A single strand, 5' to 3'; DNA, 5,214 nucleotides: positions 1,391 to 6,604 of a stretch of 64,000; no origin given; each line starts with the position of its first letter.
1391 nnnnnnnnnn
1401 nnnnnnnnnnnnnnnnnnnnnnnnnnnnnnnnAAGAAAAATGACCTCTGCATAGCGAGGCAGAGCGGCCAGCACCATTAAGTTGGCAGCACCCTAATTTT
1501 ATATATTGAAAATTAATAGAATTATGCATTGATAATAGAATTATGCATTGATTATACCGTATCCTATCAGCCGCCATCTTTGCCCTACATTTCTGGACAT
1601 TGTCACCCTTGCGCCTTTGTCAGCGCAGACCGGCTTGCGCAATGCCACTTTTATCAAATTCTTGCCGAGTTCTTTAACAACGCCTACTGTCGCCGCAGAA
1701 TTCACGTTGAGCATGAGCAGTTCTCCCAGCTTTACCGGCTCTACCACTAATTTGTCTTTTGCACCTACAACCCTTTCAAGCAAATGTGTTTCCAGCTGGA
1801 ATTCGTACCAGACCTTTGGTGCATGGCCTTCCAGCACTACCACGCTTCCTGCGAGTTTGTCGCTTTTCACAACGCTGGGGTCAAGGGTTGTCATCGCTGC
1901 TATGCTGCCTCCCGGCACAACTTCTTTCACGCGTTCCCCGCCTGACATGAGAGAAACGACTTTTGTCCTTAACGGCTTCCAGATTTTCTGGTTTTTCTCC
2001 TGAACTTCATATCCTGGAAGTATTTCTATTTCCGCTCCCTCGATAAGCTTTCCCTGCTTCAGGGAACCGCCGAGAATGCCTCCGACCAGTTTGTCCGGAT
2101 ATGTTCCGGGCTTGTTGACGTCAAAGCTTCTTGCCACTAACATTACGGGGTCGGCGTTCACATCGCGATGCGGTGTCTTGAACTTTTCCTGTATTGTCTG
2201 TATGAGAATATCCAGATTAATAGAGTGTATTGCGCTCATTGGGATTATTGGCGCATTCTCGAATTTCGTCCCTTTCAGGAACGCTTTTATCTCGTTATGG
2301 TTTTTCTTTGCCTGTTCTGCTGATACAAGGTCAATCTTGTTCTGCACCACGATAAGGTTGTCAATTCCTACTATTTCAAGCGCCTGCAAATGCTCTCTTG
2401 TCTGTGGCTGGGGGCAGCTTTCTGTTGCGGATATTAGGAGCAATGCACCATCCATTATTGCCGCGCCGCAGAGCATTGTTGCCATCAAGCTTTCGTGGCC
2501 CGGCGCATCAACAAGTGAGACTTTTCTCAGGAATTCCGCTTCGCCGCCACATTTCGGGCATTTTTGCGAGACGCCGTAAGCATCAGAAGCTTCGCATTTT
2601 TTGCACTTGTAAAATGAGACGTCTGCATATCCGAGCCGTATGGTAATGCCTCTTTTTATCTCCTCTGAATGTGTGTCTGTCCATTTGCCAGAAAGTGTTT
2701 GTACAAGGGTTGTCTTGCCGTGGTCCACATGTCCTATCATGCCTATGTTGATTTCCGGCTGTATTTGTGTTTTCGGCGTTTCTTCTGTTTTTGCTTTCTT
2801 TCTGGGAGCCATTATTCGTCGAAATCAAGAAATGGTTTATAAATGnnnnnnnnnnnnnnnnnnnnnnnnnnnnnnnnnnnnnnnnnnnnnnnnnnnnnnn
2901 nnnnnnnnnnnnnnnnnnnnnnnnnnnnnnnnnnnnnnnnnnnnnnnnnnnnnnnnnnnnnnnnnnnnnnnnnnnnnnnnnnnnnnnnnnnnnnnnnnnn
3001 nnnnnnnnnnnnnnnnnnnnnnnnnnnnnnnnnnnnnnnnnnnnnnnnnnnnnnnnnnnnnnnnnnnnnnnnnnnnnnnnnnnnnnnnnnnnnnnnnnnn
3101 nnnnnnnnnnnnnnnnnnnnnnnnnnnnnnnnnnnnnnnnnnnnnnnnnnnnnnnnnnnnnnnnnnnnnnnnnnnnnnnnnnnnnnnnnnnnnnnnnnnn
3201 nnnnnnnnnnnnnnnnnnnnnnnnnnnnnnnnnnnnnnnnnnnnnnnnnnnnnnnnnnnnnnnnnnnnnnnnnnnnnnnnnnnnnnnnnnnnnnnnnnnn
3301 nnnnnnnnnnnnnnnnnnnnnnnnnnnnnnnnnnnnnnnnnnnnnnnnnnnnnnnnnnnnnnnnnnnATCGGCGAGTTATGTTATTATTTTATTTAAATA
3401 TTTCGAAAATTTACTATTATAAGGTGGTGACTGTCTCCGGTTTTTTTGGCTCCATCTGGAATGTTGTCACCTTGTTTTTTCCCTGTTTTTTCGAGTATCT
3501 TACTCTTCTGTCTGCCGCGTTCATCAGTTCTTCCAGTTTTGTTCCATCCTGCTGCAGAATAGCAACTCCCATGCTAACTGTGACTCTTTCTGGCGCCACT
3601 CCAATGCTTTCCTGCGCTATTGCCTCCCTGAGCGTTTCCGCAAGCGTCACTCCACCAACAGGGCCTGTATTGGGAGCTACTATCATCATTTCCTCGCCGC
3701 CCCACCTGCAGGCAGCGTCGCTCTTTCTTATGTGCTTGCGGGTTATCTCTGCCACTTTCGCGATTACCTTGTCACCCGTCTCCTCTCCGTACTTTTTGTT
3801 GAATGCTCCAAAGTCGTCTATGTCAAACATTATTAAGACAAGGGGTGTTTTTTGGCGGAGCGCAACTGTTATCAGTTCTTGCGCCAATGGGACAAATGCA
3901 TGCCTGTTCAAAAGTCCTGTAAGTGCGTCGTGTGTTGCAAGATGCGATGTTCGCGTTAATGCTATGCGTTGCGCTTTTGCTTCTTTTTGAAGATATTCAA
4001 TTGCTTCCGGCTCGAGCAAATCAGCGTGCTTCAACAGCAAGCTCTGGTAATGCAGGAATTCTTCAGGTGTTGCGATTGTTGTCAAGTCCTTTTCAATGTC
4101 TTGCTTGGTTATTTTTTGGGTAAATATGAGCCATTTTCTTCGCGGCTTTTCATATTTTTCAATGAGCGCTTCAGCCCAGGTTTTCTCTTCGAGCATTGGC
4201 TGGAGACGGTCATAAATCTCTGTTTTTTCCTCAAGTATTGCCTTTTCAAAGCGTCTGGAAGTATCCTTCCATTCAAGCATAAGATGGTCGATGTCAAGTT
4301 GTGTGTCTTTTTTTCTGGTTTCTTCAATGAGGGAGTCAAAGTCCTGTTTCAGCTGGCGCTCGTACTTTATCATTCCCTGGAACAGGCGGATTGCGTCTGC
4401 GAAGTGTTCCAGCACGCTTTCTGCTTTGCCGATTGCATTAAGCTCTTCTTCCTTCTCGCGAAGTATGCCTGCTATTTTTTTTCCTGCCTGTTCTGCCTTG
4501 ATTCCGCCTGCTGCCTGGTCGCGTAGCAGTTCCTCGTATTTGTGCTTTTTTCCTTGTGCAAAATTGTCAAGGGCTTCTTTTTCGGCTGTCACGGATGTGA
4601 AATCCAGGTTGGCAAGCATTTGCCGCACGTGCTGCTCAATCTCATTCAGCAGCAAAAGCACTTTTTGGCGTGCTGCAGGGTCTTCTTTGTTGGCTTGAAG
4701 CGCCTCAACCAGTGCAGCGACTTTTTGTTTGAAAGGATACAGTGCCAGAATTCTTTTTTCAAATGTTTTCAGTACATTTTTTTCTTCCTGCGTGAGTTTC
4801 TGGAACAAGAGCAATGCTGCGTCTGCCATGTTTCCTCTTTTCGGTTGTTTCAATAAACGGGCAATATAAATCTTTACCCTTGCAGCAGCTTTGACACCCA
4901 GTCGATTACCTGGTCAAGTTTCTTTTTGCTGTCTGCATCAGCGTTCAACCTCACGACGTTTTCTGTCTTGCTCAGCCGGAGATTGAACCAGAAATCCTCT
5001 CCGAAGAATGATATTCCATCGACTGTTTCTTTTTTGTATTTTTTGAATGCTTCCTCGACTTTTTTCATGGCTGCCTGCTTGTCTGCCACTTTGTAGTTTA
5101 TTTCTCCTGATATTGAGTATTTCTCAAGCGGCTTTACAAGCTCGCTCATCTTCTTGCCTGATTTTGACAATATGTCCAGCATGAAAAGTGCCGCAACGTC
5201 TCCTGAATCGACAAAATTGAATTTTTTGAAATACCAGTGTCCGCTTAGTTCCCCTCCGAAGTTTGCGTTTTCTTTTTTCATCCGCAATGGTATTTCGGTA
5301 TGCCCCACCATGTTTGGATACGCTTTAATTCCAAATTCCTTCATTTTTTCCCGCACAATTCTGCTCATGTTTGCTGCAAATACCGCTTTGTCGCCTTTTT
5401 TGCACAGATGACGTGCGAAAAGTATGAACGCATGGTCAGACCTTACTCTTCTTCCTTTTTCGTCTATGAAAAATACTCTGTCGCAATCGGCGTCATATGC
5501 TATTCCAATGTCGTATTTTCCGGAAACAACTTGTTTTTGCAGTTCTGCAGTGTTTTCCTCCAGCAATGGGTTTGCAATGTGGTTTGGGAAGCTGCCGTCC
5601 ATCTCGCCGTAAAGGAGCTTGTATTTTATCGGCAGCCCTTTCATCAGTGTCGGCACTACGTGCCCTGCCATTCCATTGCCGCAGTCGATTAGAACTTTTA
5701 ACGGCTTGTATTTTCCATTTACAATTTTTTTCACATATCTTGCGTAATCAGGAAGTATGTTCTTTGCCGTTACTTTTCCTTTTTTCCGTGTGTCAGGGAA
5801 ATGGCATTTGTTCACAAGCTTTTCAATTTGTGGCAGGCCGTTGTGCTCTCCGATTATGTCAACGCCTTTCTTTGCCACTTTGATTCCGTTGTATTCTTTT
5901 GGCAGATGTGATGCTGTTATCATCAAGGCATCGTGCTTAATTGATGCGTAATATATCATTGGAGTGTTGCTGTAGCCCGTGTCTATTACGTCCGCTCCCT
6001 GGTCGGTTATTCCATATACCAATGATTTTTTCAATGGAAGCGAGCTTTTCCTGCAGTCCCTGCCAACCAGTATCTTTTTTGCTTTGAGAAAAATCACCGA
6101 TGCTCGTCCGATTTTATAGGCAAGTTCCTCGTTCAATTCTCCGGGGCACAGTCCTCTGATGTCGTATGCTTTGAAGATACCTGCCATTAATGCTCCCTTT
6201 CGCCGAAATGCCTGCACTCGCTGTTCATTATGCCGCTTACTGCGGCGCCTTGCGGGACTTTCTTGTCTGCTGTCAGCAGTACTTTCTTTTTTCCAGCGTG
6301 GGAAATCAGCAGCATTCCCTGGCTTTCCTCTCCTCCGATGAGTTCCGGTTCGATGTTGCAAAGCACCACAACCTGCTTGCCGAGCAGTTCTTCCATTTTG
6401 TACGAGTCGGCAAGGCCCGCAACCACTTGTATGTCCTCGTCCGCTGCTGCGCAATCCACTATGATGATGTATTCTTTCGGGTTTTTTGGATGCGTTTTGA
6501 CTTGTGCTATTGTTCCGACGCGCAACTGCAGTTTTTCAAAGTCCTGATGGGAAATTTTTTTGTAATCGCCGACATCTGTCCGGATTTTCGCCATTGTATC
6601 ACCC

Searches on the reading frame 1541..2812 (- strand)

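Call 41: search_protein_families(library=pfam, proteins=[window:1541-2812:-], max_evalue=0.00001)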
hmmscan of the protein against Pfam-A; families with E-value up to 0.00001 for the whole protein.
window:1541-2812:- (423 aa): 2 families
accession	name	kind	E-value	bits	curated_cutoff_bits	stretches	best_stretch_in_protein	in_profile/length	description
PF00009.33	GTP_EFTU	-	1.3e-32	113.3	26.5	1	21-211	4-186/188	Elongation factor Tu GTP binding domain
PF09173.17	eIF2_C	-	1.5e-30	105.7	22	1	337-421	2-86/86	Initiation factor eIF2 gamma, C terminal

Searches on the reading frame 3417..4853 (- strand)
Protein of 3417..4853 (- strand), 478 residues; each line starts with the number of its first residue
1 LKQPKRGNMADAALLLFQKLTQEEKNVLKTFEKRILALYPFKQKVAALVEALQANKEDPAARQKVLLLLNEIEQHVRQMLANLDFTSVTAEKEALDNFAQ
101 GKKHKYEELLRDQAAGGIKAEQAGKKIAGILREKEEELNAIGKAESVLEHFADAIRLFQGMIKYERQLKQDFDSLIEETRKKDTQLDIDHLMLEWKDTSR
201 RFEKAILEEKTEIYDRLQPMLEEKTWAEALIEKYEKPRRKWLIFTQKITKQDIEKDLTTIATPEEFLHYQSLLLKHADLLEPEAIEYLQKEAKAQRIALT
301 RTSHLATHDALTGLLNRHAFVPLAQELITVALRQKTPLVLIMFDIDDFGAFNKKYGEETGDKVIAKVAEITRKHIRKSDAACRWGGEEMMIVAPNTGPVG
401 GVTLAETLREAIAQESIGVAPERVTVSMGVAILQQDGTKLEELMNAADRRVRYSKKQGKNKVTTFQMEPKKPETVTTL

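Call 41: search_protein_families(library=pfam, proteins=[window:3417-4853:-], max_evalue=0.00001)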
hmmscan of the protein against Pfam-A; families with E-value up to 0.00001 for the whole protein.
window:3417-4853:- (478 aa): 1 family
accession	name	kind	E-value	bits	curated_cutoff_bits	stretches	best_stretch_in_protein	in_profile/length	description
PF00990.26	GGDEF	-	1.1e-36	126.5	23.8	1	306-461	1-161/161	Diguanylate cyclase, GGDEF domain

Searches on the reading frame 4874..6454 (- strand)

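Call 41: search_protein_families(library=pfam, proteins=[window:4874-6454:-], max_evalue=0.00001)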
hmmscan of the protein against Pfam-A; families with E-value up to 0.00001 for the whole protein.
window:4874-6454:- (526 aa): 4 families
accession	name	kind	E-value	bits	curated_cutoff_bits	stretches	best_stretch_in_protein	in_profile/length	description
PF02878.22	PGM_PMM_I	-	1.7e-27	96.2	22.5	1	93-216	3-133/138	Phosphoglucomutase/phosphomannomutase, alpha/beta/alpha domain I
PF02879.22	PGM_PMM_II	-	2.9e-20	73.2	29.3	1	236-334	2-103/103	Phosphoglucomutase/phosphomannomutase, alpha/beta/alpha domain II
PF02880.22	PGM_PMM_III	-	2.5e-19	70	20.7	1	339-446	2-115/115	Phosphoglucomutase/phosphomannomutase, alpha/beta/alpha domain III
PF00408.26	PGM_PMM_IV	-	3.1e-08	34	23.1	1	451-518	1-63/68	Phosphoglucomutase/phosphomannomutase, C-terminal domain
